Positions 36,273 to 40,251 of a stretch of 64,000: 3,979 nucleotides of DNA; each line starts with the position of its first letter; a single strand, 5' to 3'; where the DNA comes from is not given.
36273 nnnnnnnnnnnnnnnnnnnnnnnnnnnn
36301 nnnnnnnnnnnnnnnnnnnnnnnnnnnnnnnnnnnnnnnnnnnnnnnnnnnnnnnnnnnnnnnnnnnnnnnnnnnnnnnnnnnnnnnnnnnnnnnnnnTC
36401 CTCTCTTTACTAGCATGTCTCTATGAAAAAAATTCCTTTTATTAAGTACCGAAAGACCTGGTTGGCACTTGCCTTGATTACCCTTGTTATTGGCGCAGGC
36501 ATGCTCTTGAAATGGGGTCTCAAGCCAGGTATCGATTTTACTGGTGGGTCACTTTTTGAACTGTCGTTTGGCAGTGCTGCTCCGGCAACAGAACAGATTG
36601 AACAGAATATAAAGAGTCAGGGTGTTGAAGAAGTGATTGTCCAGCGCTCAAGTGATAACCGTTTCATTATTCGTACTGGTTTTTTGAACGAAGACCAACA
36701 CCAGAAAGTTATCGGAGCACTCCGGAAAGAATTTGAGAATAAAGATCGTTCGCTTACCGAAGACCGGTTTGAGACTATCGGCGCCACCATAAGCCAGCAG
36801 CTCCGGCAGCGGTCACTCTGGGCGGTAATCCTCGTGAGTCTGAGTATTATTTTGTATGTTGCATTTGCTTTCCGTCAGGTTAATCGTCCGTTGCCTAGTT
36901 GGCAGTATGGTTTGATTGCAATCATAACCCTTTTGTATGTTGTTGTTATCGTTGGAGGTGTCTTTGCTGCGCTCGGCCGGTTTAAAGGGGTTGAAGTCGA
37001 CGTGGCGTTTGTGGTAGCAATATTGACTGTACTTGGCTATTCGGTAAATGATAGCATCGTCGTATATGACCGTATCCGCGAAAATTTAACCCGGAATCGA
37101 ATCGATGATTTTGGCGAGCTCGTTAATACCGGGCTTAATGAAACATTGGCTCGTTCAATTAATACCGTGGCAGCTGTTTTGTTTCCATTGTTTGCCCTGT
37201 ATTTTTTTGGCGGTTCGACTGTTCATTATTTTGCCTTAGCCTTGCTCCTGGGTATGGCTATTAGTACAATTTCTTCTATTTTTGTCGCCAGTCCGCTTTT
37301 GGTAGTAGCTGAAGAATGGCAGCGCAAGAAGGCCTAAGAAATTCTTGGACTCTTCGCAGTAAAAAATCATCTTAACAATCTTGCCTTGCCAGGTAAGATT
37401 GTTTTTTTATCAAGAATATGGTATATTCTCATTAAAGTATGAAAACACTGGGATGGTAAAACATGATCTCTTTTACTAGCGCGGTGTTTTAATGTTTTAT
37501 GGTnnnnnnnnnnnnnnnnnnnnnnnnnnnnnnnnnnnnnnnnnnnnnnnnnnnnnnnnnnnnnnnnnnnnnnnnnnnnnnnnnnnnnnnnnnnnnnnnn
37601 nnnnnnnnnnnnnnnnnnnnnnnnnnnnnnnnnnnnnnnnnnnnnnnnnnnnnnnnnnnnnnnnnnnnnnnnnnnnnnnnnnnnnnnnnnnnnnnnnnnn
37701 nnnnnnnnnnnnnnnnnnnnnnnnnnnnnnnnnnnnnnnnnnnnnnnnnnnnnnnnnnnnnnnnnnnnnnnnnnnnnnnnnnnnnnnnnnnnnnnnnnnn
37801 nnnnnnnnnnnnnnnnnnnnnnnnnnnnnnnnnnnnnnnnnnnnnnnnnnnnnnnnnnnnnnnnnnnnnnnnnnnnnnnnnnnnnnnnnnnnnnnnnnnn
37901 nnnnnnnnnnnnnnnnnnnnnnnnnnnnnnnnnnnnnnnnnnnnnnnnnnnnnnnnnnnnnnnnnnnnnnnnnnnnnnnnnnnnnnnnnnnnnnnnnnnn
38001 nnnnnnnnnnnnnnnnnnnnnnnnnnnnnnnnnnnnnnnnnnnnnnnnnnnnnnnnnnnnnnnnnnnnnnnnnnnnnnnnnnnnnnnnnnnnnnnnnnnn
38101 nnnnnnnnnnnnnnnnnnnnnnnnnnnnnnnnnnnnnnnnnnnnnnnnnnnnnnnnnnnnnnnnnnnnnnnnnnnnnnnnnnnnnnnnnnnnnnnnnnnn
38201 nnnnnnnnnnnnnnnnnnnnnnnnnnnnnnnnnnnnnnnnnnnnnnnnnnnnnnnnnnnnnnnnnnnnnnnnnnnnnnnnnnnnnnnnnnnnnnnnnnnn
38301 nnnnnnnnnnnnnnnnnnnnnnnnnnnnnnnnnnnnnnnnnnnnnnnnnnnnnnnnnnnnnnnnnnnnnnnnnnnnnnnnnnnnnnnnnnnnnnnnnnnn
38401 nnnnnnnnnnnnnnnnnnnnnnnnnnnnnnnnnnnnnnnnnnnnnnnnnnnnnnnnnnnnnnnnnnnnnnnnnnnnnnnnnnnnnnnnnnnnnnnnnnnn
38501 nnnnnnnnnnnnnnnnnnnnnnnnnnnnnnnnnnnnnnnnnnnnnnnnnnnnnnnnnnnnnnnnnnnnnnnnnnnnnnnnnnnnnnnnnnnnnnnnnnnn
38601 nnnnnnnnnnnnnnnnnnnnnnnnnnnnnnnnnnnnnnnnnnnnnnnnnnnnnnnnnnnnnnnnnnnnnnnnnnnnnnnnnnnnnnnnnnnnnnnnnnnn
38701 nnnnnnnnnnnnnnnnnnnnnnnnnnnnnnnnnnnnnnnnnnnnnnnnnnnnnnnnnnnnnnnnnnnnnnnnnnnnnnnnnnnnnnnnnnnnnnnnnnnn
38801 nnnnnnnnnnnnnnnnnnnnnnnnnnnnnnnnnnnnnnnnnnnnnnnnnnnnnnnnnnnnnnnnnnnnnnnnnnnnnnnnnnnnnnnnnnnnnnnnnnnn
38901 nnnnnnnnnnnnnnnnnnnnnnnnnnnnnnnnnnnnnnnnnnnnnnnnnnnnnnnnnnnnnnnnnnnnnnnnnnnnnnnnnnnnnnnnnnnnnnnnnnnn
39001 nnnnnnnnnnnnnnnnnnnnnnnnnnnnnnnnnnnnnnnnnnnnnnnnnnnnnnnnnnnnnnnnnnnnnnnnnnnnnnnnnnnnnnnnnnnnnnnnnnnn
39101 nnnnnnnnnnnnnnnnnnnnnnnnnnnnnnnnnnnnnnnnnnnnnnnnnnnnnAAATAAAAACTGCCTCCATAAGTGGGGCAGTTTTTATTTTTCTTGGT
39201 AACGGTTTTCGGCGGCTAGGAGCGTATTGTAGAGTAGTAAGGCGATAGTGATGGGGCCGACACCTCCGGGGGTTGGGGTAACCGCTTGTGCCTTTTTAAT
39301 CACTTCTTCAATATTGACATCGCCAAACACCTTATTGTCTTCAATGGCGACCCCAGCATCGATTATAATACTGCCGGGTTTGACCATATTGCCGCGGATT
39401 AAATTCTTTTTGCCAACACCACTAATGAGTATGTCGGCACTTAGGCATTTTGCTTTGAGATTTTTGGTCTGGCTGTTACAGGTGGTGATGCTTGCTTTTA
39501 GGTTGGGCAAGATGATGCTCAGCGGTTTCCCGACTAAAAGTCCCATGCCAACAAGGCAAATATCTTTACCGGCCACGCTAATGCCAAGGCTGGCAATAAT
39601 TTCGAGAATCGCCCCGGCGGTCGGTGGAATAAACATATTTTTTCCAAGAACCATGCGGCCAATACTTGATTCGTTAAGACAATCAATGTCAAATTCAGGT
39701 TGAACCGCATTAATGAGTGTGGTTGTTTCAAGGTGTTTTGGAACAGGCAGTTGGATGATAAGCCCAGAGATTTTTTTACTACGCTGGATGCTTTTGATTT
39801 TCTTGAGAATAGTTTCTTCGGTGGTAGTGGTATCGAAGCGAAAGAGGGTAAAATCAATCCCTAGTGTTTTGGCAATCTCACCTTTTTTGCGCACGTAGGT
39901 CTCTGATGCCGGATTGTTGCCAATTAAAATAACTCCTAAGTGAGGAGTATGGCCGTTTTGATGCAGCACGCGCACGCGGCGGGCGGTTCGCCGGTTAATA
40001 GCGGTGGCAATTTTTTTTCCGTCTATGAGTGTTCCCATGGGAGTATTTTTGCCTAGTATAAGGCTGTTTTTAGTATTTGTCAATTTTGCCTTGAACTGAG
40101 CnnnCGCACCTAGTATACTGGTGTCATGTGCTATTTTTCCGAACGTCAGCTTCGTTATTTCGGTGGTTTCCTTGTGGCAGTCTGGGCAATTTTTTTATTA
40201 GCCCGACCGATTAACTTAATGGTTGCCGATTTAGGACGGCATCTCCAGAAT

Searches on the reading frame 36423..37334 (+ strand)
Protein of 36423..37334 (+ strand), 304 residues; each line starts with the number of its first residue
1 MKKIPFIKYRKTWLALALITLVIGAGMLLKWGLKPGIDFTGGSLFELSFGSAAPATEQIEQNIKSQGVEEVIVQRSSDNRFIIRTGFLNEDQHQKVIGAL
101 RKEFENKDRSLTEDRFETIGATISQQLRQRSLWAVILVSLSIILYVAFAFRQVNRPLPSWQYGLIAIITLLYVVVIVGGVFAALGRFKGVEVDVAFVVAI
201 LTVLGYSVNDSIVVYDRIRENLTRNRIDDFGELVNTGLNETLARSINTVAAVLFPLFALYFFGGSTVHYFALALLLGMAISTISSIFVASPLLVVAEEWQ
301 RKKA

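Call 27: search_protein_families(library=pfam, proteins=[window:36423-37334:+], max_evalue=0.001)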
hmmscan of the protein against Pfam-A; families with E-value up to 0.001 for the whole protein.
window:36423-37334:+ (304 aa): 2 families
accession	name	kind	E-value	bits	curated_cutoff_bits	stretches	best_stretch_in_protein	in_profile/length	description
PF02355.23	SecD_SecF_C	-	6.2e-53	179.5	20.5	1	102-296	4-186/189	Protein export membrane protein SecD/SecF, C-terminal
PF07549.19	Sec_GG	-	4.8e-06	26.4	20.3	1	32-52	7-27/28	SecD/SecF GG Motif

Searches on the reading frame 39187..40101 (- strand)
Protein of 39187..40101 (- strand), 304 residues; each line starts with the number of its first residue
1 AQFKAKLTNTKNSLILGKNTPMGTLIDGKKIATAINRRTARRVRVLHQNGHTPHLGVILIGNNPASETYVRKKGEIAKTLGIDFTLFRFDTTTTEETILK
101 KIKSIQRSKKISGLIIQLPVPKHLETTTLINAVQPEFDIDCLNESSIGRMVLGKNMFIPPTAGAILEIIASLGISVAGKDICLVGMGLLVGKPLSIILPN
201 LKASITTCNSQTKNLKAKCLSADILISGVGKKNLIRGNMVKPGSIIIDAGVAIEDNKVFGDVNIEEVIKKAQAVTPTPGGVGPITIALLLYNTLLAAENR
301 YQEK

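Call 27: search_protein_families(library=pfam, proteins=[window:39187-40101:-], max_evalue=0.001)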
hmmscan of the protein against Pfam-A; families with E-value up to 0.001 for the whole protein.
window:39187-40101:- (304 aa): 2 families
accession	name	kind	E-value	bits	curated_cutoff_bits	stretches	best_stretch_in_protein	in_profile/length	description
PF02882.25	THF_DHG_CYH_C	-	6.9e-50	168.9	27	1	145-299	3-158/160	Tetrahydrofolate dehydrogenase/cyclohydrolase, NAD(P)-binding domain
PF00763.28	THF_DHG_CYH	-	3.8e-31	108.2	32.8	1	26-140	1-115/115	Tetrahydrofolate dehydrogenase/cyclohydrolase, catalytic domain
